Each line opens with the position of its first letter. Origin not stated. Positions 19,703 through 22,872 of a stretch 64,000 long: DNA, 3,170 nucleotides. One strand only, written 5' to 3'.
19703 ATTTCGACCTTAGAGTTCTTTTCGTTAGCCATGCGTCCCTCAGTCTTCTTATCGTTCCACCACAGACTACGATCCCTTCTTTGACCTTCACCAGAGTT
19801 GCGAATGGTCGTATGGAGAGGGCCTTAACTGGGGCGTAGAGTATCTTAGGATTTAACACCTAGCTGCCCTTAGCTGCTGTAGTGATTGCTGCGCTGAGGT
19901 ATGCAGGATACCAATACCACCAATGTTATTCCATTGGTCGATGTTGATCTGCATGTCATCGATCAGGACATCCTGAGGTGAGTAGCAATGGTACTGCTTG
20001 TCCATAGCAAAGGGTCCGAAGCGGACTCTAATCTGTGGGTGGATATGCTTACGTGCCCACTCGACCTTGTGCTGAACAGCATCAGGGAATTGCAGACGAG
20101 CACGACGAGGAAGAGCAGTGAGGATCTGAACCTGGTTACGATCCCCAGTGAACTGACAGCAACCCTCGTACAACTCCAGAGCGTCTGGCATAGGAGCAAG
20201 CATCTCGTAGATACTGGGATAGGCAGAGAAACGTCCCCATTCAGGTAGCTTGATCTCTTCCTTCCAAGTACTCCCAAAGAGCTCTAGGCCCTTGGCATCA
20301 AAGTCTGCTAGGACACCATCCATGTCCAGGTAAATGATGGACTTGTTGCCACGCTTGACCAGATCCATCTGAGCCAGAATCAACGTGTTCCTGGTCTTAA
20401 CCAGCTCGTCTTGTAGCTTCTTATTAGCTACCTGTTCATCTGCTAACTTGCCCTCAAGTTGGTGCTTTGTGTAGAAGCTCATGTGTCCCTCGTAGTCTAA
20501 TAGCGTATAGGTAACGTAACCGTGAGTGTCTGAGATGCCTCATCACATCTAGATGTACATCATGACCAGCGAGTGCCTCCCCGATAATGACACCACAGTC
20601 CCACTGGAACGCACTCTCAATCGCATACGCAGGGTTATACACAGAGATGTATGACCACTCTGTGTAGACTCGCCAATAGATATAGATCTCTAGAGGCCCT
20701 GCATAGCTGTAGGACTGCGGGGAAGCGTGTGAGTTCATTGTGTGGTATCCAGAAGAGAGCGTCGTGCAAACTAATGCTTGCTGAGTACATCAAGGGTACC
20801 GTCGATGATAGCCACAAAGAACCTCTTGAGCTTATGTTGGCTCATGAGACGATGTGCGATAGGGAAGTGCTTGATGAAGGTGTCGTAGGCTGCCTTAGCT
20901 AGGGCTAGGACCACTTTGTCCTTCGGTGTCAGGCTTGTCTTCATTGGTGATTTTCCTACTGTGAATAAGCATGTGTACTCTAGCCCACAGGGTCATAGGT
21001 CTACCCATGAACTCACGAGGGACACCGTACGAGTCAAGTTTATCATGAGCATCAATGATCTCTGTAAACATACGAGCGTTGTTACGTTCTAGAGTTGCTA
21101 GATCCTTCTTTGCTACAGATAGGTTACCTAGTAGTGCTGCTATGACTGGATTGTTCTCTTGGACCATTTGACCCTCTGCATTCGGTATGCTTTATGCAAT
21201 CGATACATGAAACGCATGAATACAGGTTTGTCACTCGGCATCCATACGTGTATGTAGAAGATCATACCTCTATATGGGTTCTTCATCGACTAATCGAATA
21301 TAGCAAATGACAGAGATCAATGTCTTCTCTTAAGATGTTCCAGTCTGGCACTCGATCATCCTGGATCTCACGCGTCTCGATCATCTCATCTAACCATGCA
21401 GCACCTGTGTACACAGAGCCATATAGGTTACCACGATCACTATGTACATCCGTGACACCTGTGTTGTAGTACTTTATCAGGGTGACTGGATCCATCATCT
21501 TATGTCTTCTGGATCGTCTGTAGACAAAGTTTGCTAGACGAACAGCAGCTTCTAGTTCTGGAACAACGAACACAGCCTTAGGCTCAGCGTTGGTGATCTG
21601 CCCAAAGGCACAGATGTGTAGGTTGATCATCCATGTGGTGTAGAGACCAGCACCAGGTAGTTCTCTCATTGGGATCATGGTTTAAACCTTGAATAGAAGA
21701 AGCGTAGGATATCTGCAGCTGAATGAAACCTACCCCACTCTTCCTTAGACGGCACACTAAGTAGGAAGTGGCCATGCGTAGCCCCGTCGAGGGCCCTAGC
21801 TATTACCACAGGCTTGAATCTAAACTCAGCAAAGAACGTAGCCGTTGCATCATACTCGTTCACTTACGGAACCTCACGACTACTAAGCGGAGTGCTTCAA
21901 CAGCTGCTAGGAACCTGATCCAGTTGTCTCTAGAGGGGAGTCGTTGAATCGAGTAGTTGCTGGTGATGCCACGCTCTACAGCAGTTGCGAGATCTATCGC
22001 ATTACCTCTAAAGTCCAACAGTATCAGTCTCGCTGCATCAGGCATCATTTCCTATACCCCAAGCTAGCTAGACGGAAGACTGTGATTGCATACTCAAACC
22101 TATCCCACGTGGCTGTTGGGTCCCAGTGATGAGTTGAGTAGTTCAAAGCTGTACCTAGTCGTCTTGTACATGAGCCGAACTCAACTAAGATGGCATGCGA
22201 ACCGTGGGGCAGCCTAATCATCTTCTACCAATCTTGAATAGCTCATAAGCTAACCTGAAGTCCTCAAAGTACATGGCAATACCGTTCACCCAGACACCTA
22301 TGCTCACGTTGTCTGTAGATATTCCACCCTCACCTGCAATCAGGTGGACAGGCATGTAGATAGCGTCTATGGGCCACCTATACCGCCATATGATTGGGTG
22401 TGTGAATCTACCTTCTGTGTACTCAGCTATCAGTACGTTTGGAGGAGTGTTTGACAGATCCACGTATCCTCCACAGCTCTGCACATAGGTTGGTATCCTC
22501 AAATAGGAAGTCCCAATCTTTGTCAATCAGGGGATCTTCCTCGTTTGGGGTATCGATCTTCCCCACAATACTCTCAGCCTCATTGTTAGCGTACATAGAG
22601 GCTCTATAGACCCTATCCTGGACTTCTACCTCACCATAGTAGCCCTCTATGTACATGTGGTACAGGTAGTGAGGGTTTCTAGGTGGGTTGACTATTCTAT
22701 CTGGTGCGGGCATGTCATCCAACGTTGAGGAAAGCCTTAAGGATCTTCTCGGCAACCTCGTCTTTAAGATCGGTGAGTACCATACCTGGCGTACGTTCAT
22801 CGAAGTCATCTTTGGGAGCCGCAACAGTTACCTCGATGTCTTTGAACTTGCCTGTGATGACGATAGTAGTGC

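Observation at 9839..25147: Tandem array of more than 40 paralogous small genes sharing a C-terminal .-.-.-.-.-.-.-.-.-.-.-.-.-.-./R motif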

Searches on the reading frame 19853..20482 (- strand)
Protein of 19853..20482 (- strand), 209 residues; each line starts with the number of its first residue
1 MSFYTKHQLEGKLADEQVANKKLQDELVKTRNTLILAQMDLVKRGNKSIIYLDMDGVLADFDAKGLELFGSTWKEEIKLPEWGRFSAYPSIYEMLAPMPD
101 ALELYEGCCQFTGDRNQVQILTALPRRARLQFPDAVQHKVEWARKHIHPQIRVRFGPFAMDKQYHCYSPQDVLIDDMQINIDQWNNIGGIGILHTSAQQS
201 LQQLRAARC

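Call 8: search_protein_families(library=pfam, proteins=[window:19853-20482:-], max_evalue=0.01)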
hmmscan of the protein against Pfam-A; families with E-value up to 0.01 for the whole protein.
window:19853-20482:- (209 aa): 1 family
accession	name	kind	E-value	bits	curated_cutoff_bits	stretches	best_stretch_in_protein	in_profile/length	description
PF06941.18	NT5C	-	2.1e-11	44.5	24.8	1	47-198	1-154/180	5' nucleotidase, deoxy (Pyrimidine), cytosolic type C protein (NT5C)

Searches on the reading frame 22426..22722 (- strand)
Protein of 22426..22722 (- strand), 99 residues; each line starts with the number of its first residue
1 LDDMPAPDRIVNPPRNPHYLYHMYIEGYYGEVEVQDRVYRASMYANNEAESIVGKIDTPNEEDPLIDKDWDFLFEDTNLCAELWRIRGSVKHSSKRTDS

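Call 19: search_protein_families(library=phrogs, alignment_id=A1, max_evalue=0.01)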
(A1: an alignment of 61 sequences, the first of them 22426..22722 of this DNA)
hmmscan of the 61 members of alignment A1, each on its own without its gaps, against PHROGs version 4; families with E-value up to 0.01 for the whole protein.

A. member 1, window:22426-22722:- (99 aa): 0 families

B. families by the number of members that match (of 61 scanned): 1 family
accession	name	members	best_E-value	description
phrog_14407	-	1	0.00051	-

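Call 20: search_protein_families(library=pfam, alignment_id=A1, max_evalue=0.01)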
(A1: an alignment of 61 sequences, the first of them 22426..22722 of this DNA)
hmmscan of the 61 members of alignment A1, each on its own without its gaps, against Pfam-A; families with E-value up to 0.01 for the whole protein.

A. member 1, window:22426-22722:- (99 aa): 0 families

B. families by the number of members that match (of 61 scanned): 1 family
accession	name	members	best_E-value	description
PF09090.17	MIF4G_like_2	1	0.0059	MIF4G like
